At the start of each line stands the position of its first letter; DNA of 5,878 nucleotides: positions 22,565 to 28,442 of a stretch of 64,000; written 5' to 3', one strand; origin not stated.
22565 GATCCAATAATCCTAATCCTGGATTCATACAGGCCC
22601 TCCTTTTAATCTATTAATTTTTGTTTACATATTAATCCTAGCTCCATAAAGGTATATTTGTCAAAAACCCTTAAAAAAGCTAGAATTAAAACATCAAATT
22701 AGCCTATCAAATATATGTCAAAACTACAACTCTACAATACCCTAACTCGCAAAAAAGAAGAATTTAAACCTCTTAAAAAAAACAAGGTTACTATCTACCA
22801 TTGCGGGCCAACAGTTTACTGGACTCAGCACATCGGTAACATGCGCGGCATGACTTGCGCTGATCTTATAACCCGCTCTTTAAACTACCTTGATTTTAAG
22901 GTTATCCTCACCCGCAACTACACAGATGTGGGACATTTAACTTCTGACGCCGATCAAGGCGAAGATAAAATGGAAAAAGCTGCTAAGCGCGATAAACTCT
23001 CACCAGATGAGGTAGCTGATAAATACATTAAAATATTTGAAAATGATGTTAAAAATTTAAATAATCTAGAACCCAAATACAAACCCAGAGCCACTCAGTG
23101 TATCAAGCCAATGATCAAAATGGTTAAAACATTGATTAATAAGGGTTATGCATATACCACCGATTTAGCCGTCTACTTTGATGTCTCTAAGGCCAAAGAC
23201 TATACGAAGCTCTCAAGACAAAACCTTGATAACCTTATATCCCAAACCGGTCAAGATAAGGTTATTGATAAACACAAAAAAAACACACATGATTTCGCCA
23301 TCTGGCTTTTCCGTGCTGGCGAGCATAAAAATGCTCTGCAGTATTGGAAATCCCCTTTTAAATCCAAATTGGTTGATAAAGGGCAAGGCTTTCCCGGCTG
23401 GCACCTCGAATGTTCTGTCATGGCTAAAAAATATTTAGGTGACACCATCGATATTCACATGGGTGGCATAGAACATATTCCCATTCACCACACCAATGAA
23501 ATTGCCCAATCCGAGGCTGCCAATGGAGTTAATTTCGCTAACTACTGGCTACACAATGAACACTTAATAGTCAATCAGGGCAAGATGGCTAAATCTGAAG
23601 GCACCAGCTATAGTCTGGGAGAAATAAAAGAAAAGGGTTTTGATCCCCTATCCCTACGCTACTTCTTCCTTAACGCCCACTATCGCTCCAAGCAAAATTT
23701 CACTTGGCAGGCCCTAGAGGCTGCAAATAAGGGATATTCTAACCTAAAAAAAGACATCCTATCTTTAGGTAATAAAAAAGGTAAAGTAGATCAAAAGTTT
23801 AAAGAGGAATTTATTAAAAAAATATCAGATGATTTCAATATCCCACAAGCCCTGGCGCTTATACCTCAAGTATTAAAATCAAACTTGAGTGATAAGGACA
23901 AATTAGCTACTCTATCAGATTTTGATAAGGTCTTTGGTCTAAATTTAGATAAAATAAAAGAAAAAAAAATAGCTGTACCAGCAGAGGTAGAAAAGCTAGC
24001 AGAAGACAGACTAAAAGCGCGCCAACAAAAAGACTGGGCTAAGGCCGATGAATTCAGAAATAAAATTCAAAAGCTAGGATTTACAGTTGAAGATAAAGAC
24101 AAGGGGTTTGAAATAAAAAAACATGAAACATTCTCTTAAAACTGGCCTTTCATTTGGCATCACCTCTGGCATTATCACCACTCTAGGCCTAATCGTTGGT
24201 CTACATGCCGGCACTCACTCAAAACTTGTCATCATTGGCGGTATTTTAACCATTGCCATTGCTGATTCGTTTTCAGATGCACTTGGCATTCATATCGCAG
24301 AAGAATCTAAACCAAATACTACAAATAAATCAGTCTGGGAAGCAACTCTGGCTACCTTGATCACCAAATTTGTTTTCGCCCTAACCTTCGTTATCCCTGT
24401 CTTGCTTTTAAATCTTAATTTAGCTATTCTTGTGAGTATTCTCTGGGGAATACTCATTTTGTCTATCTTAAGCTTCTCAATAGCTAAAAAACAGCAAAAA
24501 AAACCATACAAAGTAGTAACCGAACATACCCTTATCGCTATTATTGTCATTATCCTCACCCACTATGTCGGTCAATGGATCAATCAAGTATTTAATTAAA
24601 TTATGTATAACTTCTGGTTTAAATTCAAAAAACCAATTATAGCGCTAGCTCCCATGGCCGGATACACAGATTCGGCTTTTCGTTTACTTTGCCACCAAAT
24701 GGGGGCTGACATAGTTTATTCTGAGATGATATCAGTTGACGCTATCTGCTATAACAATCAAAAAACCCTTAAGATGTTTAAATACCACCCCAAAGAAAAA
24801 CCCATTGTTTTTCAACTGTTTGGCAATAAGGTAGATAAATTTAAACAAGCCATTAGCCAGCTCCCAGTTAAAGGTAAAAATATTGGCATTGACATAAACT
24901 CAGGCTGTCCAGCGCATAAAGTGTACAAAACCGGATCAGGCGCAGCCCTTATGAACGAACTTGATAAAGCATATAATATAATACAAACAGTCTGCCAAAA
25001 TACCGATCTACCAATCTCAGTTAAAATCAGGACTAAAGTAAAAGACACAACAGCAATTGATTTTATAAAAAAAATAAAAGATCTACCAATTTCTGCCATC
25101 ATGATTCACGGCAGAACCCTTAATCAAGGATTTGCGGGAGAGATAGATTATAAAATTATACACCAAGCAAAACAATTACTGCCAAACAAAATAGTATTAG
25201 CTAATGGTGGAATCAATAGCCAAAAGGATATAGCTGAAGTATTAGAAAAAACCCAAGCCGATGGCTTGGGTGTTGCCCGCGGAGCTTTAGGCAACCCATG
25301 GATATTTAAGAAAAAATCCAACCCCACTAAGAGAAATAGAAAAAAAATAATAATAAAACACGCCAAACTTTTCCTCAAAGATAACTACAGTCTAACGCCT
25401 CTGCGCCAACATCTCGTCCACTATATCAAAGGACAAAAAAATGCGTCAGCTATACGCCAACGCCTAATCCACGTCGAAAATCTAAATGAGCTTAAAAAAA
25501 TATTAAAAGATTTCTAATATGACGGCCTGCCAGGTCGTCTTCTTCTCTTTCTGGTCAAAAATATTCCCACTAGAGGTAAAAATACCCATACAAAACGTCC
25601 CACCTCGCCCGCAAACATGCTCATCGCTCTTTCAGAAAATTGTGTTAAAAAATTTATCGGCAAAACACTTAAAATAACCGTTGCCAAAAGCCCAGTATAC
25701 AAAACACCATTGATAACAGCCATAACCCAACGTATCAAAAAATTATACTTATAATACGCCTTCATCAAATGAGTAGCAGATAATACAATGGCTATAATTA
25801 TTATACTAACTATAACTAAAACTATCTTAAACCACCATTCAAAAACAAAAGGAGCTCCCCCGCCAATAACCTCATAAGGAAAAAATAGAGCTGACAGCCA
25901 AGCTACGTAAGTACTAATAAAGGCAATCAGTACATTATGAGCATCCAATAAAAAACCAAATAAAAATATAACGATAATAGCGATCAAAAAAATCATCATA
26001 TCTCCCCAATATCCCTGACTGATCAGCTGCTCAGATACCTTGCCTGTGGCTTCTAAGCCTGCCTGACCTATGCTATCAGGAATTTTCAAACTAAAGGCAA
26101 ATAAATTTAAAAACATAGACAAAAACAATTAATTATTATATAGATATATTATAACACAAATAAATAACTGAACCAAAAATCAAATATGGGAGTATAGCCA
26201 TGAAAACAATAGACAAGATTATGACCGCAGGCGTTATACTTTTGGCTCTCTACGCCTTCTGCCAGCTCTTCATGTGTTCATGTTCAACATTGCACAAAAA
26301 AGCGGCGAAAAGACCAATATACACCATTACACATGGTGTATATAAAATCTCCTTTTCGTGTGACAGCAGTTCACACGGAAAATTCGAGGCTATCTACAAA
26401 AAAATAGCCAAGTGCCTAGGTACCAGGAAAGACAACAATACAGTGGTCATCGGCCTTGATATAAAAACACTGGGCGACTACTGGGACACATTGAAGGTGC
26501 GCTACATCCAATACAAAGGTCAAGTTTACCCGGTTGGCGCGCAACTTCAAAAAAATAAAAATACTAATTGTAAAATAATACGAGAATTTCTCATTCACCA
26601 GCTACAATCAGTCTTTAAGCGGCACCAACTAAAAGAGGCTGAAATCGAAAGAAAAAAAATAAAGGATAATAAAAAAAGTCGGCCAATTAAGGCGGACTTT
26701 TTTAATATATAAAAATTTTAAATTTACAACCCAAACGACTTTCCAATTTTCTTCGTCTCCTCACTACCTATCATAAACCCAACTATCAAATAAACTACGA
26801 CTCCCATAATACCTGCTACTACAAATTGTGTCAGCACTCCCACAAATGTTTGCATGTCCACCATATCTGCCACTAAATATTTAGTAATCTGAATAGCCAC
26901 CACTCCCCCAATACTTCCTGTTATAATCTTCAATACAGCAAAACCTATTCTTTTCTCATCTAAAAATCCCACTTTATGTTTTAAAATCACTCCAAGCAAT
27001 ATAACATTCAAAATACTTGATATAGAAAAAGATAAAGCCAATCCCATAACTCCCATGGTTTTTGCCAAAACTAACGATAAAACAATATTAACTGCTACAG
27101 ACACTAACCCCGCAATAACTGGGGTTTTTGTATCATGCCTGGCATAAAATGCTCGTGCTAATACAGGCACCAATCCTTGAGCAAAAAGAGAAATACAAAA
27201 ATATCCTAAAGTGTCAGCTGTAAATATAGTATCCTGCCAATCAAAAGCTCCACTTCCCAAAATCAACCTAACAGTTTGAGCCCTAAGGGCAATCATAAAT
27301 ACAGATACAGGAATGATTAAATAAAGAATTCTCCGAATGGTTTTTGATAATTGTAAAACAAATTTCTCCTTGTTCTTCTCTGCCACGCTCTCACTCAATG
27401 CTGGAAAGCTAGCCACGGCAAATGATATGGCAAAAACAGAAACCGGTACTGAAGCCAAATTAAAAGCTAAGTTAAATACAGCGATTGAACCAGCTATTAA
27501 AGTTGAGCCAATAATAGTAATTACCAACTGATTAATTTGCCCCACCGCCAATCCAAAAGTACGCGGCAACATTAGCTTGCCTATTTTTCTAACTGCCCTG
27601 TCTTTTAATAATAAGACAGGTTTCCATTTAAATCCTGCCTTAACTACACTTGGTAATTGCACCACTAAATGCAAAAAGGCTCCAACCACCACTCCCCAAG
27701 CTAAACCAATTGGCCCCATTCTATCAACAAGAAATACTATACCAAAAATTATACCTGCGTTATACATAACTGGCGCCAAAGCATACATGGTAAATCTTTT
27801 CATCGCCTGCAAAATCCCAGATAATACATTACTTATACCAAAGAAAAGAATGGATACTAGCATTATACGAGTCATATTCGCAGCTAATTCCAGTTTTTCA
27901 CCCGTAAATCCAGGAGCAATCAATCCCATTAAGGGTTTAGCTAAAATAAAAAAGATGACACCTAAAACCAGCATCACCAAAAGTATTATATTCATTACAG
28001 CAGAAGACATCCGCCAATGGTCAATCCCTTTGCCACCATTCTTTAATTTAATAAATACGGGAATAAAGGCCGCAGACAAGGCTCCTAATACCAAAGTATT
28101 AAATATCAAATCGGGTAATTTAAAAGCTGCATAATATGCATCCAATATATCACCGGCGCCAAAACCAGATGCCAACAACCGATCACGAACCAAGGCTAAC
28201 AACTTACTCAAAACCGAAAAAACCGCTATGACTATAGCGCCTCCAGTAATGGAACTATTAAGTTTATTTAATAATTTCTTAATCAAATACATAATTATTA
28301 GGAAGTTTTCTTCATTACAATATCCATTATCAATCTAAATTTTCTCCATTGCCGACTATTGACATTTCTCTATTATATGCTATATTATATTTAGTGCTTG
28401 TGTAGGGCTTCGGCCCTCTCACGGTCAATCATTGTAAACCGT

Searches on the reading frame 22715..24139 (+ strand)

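Call 16: search_protein_families(library=pfam, proteins=[window:22715-24139:+], max_evalue=0.001)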
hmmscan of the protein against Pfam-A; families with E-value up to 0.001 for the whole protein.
window:22715-24139:+ (474 aa): 4 families
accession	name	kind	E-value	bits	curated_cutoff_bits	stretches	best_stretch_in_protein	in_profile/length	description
PF01406.26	tRNA-synt_1e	-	6.5e-83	279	27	1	17-338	2-300/301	tRNA synthetases class I (C) catalytic domain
PF09334.17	tRNA-synt_1g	-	5.8e-12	45.5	20.1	2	38-162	14-129/391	tRNA synthetases class I (M)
PF23493.1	CysS_C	-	2.7e-08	34.2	23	1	421-464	4-47/51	Cysteinyl-tRNA ligase anticodon binding domain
PF01921.24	tRNA-synt_1f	-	5.8e-05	22.6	27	0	286-353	277-341/360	tRNA synthetases class I (K)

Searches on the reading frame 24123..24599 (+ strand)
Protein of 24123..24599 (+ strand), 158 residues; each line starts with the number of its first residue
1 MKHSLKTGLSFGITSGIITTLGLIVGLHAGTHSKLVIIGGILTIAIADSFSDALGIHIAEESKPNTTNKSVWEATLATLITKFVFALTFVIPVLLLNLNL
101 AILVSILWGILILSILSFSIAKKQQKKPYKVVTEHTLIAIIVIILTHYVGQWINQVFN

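Call 55: search_protein_families(library=pfam, proteins=[window:24123-24599:+], max_evalue=0.001)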
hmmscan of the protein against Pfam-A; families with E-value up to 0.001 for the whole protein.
window:24123-24599:+ (158 aa): 1 family
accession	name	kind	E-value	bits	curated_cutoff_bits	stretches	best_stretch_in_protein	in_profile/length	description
PF01988.24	VIT1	-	4.6e-09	36.8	28.1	2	53-151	112-214/214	VIT family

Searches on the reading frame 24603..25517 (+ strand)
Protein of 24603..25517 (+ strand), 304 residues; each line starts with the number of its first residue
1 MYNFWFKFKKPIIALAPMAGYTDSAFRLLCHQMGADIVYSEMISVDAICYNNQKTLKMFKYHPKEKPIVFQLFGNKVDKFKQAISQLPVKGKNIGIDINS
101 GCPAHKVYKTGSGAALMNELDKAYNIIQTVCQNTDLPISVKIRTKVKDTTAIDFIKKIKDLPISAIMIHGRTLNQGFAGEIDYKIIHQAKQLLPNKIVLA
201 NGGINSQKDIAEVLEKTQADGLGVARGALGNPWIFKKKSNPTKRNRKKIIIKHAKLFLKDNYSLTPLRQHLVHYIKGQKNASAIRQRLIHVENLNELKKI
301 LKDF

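Call 55: search_protein_families(library=pfam, proteins=[window:24603-25517:+], max_evalue=0.001)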
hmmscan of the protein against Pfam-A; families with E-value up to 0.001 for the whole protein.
window:24603-25517:+ (304 aa): 2 families
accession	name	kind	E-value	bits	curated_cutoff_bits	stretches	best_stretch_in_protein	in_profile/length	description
PF01207.24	Dus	-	5.1e-66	223.3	20.4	1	15-301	2-302/311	Dihydrouridine synthase (Dus)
PF01180.27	DHO_dh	-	6.8e-06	25.9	27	1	53-175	81-198/291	Dihydroorotate dehydrogenase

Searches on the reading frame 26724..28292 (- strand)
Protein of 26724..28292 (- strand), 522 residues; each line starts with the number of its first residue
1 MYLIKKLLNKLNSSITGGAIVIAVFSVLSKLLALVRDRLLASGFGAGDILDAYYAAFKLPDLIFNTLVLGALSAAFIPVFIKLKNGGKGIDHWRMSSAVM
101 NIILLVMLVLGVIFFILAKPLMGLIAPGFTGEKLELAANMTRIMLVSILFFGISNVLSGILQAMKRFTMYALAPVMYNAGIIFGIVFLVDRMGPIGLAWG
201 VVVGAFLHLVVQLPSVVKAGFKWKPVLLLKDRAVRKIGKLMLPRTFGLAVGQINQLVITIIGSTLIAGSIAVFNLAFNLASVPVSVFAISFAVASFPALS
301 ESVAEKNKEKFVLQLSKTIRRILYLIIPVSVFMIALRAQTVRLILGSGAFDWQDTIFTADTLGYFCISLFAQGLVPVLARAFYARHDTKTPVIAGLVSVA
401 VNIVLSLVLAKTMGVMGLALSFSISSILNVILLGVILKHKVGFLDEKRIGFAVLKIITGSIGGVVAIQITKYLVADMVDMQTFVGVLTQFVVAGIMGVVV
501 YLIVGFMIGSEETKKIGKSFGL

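Call 16: search_protein_families(library=pfam, proteins=[window:26724-28292:-], max_evalue=0.001)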
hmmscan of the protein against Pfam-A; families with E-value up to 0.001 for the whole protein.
window:26724-28292:- (522 aa): 4 families
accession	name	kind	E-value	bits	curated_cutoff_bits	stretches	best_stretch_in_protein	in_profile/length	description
PF03023.19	MurJ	-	6.6e-99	332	27.4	1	41-473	2-436/451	Lipid II flippase MurJ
PF01554.23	MatE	-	4.5e-11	43.1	24.9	2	253-407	11-160/161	MatE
PF13440.11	Polysacc_synt_3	-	1e-10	41.8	23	1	101-347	48-286/293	Polysaccharide biosynthesis protein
PF01943.22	Polysacc_synt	-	6.3e-09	36.1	28.2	1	98-302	76-273/274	Polysaccharide biosynthesis protein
